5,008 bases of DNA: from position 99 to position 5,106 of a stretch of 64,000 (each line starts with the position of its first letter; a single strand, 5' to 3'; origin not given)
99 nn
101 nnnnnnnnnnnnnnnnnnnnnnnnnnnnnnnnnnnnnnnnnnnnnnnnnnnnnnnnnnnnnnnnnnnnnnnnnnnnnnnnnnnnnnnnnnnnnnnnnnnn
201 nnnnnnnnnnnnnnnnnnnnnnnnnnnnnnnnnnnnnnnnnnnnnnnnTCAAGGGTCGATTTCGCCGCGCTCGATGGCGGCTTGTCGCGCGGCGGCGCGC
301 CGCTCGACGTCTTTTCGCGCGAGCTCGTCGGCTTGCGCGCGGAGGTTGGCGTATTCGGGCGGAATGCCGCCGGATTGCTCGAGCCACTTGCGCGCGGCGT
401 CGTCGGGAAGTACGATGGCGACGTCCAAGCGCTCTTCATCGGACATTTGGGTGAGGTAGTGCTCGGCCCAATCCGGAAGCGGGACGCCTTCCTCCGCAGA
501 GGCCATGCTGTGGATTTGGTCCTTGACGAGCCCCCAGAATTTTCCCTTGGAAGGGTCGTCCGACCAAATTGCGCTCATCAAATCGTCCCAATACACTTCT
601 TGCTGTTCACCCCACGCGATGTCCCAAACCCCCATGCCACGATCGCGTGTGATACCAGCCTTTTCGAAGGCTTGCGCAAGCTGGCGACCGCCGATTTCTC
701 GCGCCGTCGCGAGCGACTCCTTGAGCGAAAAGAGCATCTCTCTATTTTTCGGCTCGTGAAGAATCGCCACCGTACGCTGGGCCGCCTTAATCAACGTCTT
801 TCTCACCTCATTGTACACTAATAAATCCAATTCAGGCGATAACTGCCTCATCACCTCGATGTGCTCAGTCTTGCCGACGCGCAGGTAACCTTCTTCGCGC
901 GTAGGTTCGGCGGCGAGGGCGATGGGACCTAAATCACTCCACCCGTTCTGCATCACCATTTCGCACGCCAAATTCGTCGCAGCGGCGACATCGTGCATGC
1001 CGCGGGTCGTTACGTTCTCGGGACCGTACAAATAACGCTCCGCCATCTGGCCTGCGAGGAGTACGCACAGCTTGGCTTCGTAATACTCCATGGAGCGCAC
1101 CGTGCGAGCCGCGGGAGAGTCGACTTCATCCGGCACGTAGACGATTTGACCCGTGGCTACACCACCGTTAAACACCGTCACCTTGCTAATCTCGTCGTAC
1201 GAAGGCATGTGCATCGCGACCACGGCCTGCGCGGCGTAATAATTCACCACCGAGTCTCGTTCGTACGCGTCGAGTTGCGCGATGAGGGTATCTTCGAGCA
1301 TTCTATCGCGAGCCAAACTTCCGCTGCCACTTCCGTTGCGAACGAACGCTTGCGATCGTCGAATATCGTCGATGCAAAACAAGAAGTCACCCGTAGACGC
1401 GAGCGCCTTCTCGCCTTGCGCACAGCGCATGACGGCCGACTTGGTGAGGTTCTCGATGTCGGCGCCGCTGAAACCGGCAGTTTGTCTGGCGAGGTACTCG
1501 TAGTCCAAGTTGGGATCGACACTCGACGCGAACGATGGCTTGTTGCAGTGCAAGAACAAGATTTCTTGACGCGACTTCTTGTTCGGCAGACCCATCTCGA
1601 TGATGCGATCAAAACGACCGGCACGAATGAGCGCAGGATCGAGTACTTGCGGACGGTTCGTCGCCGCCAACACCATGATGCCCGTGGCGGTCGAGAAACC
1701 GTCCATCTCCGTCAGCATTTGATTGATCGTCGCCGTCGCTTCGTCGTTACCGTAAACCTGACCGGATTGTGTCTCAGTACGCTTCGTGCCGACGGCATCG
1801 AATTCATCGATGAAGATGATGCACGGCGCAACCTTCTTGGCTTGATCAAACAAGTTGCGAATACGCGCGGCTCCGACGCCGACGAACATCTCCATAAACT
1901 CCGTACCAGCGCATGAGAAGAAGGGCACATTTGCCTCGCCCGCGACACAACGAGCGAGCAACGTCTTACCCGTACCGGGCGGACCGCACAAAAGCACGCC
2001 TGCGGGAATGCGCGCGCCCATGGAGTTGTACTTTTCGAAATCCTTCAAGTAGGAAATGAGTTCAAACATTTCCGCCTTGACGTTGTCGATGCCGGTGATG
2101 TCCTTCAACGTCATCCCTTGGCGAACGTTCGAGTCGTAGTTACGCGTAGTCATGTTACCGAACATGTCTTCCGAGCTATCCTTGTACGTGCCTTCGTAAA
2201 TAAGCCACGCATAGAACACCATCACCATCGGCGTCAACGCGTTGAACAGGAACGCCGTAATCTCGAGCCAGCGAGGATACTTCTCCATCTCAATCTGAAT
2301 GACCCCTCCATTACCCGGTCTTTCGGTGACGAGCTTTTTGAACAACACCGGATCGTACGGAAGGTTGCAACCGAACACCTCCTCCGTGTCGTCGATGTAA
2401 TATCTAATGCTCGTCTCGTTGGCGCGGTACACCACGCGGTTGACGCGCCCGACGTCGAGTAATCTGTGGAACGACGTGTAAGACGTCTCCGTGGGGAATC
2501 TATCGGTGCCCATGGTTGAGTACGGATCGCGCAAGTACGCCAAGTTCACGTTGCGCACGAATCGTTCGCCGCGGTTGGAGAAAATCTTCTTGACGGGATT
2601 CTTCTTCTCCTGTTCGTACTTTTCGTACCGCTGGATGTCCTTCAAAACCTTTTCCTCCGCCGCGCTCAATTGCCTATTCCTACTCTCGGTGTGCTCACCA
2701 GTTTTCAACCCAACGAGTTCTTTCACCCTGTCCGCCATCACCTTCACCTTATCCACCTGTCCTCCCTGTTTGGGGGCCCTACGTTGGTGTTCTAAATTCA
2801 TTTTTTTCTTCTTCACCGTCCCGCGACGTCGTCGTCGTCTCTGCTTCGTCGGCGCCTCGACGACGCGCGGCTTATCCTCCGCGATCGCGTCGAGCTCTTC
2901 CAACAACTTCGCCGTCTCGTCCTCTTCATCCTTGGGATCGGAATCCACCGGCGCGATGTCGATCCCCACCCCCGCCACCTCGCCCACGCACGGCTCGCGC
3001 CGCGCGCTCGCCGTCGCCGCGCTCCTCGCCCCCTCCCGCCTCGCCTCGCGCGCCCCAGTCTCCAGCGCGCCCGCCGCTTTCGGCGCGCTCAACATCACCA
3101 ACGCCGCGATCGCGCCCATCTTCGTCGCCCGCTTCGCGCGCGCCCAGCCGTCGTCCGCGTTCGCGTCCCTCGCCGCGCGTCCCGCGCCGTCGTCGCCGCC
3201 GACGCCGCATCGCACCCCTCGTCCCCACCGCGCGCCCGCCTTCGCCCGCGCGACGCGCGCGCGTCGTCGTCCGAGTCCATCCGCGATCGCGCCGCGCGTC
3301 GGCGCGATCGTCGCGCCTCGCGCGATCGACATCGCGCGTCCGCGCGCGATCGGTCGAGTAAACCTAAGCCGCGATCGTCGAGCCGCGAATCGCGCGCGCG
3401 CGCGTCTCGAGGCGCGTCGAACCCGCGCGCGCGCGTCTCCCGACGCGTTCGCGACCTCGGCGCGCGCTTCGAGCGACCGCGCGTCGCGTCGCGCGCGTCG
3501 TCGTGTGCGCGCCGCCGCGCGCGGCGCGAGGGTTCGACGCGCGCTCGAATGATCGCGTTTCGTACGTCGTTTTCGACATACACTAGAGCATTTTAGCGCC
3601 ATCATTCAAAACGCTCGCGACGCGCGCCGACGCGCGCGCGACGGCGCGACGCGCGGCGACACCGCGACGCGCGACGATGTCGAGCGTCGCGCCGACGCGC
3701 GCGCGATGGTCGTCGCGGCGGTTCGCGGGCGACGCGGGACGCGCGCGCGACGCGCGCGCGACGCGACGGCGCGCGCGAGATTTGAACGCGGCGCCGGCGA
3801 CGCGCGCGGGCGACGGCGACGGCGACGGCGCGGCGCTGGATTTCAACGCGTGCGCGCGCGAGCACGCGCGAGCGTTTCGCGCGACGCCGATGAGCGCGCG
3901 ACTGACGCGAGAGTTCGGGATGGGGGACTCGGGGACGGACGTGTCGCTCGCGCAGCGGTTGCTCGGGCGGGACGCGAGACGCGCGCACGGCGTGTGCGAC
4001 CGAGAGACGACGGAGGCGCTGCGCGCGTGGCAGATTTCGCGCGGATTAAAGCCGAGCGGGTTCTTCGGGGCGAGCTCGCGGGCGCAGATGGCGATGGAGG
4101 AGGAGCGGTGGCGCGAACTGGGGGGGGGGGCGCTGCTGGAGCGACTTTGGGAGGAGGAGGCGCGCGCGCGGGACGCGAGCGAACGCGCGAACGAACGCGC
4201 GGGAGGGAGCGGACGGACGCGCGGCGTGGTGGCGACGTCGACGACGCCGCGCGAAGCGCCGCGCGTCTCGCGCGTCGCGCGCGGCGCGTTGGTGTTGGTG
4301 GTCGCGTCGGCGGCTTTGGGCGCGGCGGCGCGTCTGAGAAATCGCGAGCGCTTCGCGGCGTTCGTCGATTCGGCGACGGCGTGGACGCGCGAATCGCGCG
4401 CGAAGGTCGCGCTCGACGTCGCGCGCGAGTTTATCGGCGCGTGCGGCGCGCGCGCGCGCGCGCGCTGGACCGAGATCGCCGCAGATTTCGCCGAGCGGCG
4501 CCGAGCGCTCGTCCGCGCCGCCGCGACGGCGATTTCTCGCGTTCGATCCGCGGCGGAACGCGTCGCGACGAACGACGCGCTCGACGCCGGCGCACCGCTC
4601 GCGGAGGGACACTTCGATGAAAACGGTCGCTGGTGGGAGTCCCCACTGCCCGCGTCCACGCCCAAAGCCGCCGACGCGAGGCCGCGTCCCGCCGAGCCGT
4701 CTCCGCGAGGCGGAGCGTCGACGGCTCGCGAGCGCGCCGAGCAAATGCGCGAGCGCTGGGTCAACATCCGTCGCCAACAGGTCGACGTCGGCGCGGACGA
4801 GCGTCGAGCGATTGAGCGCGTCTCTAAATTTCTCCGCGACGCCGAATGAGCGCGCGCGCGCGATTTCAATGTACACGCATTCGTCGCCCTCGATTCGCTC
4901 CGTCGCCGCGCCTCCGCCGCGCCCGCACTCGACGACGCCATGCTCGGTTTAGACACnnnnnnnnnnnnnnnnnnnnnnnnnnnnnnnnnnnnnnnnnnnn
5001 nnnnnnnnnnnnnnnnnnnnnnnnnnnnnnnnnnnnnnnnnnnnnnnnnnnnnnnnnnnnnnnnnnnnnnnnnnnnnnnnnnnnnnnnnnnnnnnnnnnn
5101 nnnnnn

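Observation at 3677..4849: Peptidoglycan-binding-like domain protein encoded head-to-head with the FtsHi-like gene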

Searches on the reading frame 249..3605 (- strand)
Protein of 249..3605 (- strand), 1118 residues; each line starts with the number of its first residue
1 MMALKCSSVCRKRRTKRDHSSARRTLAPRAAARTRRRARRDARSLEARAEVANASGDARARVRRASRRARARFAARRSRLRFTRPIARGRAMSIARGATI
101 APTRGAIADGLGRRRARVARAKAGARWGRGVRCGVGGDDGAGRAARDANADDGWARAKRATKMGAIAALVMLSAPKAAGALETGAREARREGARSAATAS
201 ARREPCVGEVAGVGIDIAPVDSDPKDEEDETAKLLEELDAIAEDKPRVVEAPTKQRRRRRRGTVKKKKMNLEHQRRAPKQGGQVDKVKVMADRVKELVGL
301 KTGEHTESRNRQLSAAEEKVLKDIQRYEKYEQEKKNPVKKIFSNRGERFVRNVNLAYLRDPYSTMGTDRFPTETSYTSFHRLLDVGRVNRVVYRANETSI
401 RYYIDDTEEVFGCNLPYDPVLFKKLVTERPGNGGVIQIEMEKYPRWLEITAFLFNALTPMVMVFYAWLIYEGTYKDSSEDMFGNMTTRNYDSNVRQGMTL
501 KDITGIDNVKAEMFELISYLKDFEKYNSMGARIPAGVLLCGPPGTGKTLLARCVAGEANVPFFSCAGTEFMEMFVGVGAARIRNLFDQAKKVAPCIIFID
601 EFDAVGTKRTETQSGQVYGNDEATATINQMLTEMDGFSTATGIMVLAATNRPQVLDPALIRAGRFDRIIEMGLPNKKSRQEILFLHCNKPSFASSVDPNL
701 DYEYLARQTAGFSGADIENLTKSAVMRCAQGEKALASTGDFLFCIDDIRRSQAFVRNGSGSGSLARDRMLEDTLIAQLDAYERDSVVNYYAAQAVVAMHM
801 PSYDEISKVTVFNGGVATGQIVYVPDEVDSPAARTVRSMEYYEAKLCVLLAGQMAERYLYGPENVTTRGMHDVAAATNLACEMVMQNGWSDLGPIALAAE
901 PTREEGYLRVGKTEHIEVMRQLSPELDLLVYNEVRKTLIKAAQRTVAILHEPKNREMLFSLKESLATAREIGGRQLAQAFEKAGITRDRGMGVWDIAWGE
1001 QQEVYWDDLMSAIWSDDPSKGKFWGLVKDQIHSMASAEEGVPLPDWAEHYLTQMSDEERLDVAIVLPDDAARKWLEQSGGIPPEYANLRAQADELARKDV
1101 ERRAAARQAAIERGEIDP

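Call 3: search_protein_families(library=pfam, proteins=[window:249-3605:-], max_evalue=1)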
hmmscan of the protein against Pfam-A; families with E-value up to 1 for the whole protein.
window:249-3605:- (1118 aa): 15 families
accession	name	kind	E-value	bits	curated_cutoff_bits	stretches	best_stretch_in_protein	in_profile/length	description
PF00004.35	AAA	-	5.4e-43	147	21.2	1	537-672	1-130/131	ATPase family associated with various cellular activities (AAA)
PF01434.24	Peptidase_M41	-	6.6e-21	75.5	29.9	1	782-970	7-182/191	Peptidase family M41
PF17862.7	AAA_lid_3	-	4.3e-10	39.4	27.2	1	699-729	1-31/45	AAA+ lid domain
PF07728.20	AAA_5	-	1.7e-05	25.3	22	1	536-660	1-136/139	AAA domain (dynein-related subfamily)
PF20720.3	nSTAND3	-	0.00074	19.7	27.2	1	537-688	20-154/155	Novel STAND NTPase 3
PF05496.18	RuvB_N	-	0.0036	17.5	27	1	536-568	35-67/159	Holliday junction DNA helicase RuvB P-loop domain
PF13401.12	AAA_22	-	0.0046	17.7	27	1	537-561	8-35/130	AAA domain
PF13207.12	AAA_17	-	0.0097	16.6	27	1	541-592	2-52/136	AAA domain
PF06068.19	TIP49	-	0.013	15.1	23.8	1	536-571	52-89/347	TIP49 P-loop domain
PF13191.12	AAA_16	-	0.033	15.1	32.6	1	534-564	24-57/167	AAA ATPase domain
PF01078.27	Mg_chelatase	-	0.036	13.9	20.3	1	537-555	25-43/207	Magnesium chelatase, subunit ChlI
PF13521.12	AAA_28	-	0.04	14.6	27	1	537-572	2-37/164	AAA domain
PF13238.12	AAA_18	-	0.061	14.2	29.4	1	537-567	1-25/128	AAA domain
PF06480.20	FtsH_ext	-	0.068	13.8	25.5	1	372-432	27-94/103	FtsH Extracellular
PF01695.23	IstB_IS21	-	0.19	11.7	24.1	1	536-558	94-116/238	IstB-like ATP binding protein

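Call 45: search_solved_structures(query=window:249-3605:-, max_evalue=1e-20)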
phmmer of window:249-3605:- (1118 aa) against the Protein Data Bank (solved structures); distinct sequences matched with E-value up to 1e-20: 262 (the best 60 are shown).
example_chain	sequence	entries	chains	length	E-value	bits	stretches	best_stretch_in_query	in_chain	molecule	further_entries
7vhp_A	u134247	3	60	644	7.4e-99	335.4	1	444-977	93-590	ATP-dependent zinc metalloprotease FtsH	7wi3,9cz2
7wi4_A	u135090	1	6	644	1.4e-98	334.5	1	444-977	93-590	ATP-dependent zinc metalloprotease FtsH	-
7wub_C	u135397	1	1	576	6.1e-97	329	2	498-724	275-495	Transitional endoplasmic reticulum ATPase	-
7wub_D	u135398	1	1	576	6.1e-97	329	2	498-724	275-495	Transitional endoplasmic reticulum ATPase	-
5c18_A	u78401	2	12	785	1e-96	328.3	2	498-725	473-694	Transitional endoplasmic reticulum ATPase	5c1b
5vc7_A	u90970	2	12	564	1.1e-96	328.2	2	501-749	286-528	VCP-like ATPase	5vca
7rlh_A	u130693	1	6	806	1.2e-96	328.1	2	498-724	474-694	Transitional endoplasmic reticulum ATPase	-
7rlj_A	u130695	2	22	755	1.2e-96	328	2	498-724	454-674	Transitional endoplasmic reticulum ATPase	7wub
7rlg_A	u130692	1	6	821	1.3e-96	328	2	498-724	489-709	Transitional endoplasmic reticulum ATPase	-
8yka_A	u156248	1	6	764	1.3e-96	328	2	498-724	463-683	Transitional endoplasmic reticulum ATPase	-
7y4w_A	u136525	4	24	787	1.4e-96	327.8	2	498-724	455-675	Transitional endoplasmic reticulum ATPase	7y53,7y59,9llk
7rlf_A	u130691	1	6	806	1.5e-96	327.7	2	498-724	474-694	Transitional endoplasmic reticulum ATPase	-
5c19_A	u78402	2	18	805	1.5e-96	327.7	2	498-724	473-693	Transitional endoplasmic reticulum ATPase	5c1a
7bp8_A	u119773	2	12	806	1.6e-96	327.7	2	498-724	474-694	Transitional endoplasmic reticulum ATPase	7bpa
10qq_A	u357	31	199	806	1.6e-96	327.7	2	498-724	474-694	Transitional endoplasmic reticulum ATPase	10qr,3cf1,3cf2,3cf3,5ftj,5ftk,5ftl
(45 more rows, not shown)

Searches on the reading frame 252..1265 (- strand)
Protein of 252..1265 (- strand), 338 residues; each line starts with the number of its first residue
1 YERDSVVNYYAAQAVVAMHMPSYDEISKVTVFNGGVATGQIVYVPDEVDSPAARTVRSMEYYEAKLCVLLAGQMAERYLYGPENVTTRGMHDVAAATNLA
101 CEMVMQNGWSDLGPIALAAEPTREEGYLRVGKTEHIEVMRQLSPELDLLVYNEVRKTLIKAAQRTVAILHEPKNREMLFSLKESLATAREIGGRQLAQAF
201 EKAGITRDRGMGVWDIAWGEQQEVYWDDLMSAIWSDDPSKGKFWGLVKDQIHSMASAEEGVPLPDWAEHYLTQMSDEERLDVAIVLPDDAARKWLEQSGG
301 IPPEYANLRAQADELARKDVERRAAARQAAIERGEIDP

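Call 58: search_solved_structures(query=window:252-1265:-, max_evalue=0.001)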
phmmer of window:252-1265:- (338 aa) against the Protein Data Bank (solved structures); distinct sequences matched with E-value up to 0.001: 13.
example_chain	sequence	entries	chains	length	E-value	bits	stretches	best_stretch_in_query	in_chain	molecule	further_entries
7wi4_A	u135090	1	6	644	1e-16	64.6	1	3-197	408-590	ATP-dependent zinc metalloprotease FtsH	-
7vhp_A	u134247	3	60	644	1.3e-16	64.2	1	3-197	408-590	ATP-dependent zinc metalloprotease FtsH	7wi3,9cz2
7tdo_A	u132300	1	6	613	1.4e-09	41.1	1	6-198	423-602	ATP-dependent zinc metalloprotease FtsH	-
2di4_A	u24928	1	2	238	1.8e-09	40.7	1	2-200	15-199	Cell division protein ftsH homolog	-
8vw9_A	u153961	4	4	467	2.8e-09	40.1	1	6-198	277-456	ATP-dependent zinc metalloprotease FtsH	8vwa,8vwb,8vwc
2ce7_A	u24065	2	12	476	3.6e-09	39.7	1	6-198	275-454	CELL DIVISION PROTEIN FTSH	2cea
3kds_E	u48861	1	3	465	3.7e-09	39.7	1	6-198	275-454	Cell division protein FtsH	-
4ww0_A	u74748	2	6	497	5.4e-09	39.2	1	2-204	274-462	ATP-dependent zinc metalloprotease FtsH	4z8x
8xks_F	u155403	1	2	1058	8.2e-09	38.6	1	5-119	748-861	AAA+ ATPase domain-containing protein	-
8xqw_B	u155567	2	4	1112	8.9e-09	38.5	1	5-119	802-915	Fhl3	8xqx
6gcn_A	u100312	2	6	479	1.1e-08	38.2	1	2-186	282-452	ATP-dependent zinc metalloprotease FtsH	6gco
6az0_A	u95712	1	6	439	7.1e-07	32.2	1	9-141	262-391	Mitochondrial inner membrane i-AAA protease supercomplex subunit YME1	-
8xku_B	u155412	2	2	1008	0.00095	21.9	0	2-182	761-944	ATP-dependent zinc metalloprotease FTSH 12, chloroplastic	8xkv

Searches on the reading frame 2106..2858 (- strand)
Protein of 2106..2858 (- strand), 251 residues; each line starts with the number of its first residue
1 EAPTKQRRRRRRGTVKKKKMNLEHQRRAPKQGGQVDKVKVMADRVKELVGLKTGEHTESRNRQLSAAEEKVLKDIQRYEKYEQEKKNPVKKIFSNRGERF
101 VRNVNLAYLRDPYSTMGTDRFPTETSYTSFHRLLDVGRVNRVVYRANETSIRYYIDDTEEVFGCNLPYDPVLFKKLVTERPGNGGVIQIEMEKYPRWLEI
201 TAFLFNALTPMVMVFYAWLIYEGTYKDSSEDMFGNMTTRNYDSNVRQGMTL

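Call 57: search_solved_structures(query=window:2106-2858:-, max_evalue=0.01)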
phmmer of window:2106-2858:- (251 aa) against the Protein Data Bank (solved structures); distinct sequences matched with E-value up to 0.01: 0.

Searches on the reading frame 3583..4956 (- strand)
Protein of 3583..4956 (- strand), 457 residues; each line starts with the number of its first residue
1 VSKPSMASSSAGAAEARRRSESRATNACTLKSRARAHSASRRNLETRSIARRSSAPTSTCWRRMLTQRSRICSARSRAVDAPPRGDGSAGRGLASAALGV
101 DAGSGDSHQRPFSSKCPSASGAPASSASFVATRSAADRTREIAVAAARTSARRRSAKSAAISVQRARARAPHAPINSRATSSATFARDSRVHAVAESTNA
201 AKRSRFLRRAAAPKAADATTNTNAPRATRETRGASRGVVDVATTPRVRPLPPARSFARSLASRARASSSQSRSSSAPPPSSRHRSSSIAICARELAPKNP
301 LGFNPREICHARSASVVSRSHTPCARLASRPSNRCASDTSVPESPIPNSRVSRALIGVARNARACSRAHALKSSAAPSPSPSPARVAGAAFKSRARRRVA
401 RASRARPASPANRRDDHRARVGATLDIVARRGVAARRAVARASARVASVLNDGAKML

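Call 3: search_protein_families(library=pfam, proteins=[window:3583-4956:-], max_evalue=1)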
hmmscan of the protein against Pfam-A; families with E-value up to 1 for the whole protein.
window:3583-4956:- (457 aa): 0 families

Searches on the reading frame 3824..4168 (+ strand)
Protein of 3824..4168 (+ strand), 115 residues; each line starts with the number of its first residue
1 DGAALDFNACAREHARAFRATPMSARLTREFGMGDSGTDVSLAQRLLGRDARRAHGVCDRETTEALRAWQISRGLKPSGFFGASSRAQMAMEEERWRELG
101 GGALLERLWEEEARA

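Call 53: predict_structure(alignment_id=A5)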
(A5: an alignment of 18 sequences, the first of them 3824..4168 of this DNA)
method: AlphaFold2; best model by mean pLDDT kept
length: 115 residues; sequences in the alignment: 18
mean_pLDDT: 93.0   pTM: 0.84
mean pLDDT of the five models: 93.0, 93.0, 92.3, 92.0, 91.2
residues with pLDDT >= 90: 101; 70-90: 12; 50-70: 1; < 50: 1
segments of 3 or more residues with pLDDT < 50: none
pLDDT, mean of each block of 10 residues (from residue 1): 82 92 94 96 92 89 96 96 97 97 95 90
secondary structure, 60 per line:
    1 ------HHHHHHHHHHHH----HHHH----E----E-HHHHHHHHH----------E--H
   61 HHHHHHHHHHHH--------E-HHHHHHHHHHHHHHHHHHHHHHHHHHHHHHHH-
elements in order: H7-18 H23-26 H38-46 H60-72 H83-114

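Call 55: fold_search(model_id=the predicted structure, library=pdb)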
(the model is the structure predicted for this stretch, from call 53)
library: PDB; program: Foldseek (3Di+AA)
matches with E <= 10: 39; with E <= 0.001: 0
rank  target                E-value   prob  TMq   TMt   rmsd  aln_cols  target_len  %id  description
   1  4c2e_A                1.9e-02  1.00  0.55  0.16   3.7        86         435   19  Crystal structure of the protease CtpB(S309A) present in a resting state (released 2013-12-04)
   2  6tci                  2.0e-02  1.00  0.48  0.73   2.5        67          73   33  The crystal structure of SleB N-terminal domain (released 2020-11-18)
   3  5tv7_A                2.8e-02  1.00  0.47  0.35   2.1        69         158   25  2.05 Angstrom Resolution Crystal Structure of Peptidoglycan-Binding Protein from Clostridioides difficile in Complex w (released 2016-12-14)
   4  9h68_B                3.4e-02  1.00  0.50  0.15   1.7        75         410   19  Crystal Structure of the spore gernation lytic transglycosylase SleC from Clostridioides difficile in its zymogenic fo (released 2025-02-12)
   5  4c2c_A                3.4e-02  1.00  0.52  0.15   3.8        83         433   19  Crystal structure of the protease CtpB in an active state (released 2013-12-04)
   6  9h68_A                4.0e-02  1.00  0.50  0.15   1.8        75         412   19  Crystal Structure of the spore gernation lytic transglycosylase SleC from Clostridioides difficile in its zymogenic fo (released 2025-02-12)
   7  9h68_D                4.5e-02  1.00  0.48  0.14   4.7        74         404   19  Crystal Structure of the spore gernation lytic transglycosylase SleC from Clostridioides difficile in its zymogenic fo (released 2025-02-12)
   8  4c2g_A                6.4e-02  1.00  0.52  0.15   3.9        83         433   19  Crystal structure of CtpB(S309A) in complex with a peptide having a Val-Pro-Ala C-terminus (released 2013-12-04)
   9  4g54                  6.4e-02  1.00  0.48  0.26   3.7        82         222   17  Crystal structure of a periplasmic domain of the EpsAB fusion protein of the Vibrio vulnificus type II secretion system (released 2013-01-30)
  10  4c2h_A                7.2e-02  1.00  0.54  0.16   3.7        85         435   19  Crystal structure of the CtpB(V118Y) mutant (released 2013-12-04)
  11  9h68_C                8.1e-02  1.00  0.50  0.15   2.7        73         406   19  Crystal Structure of the spore gernation lytic transglycosylase SleC from Clostridioides difficile in its zymogenic fo (released 2025-02-12)
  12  4c2f_A                9.6e-02  1.00  0.55  0.16   3.0        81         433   23  Crystal structure of the CtpB R168A mutant present in an active conformation (released 2013-12-04)
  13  4xxt                  1.0e-01  1.00  0.46  0.25   2.7        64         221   25  Crystal structure of Fused Zn-dependent amidase/peptidase/peptodoglycan-binding domain-containing protein from Clostridi (released 2015-02-18)
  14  5nm7_G                1.4e-01  1.00  0.46  0.21   1.7        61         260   30  Crystal structure of Burkholderia AP3 phage endolysin (released 2018-02-14)
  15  5nm7_A                1.5e-01  1.00  0.46  0.21   1.7        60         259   30  Crystal structure of Burkholderia AP3 phage endolysin (released 2018-02-14)
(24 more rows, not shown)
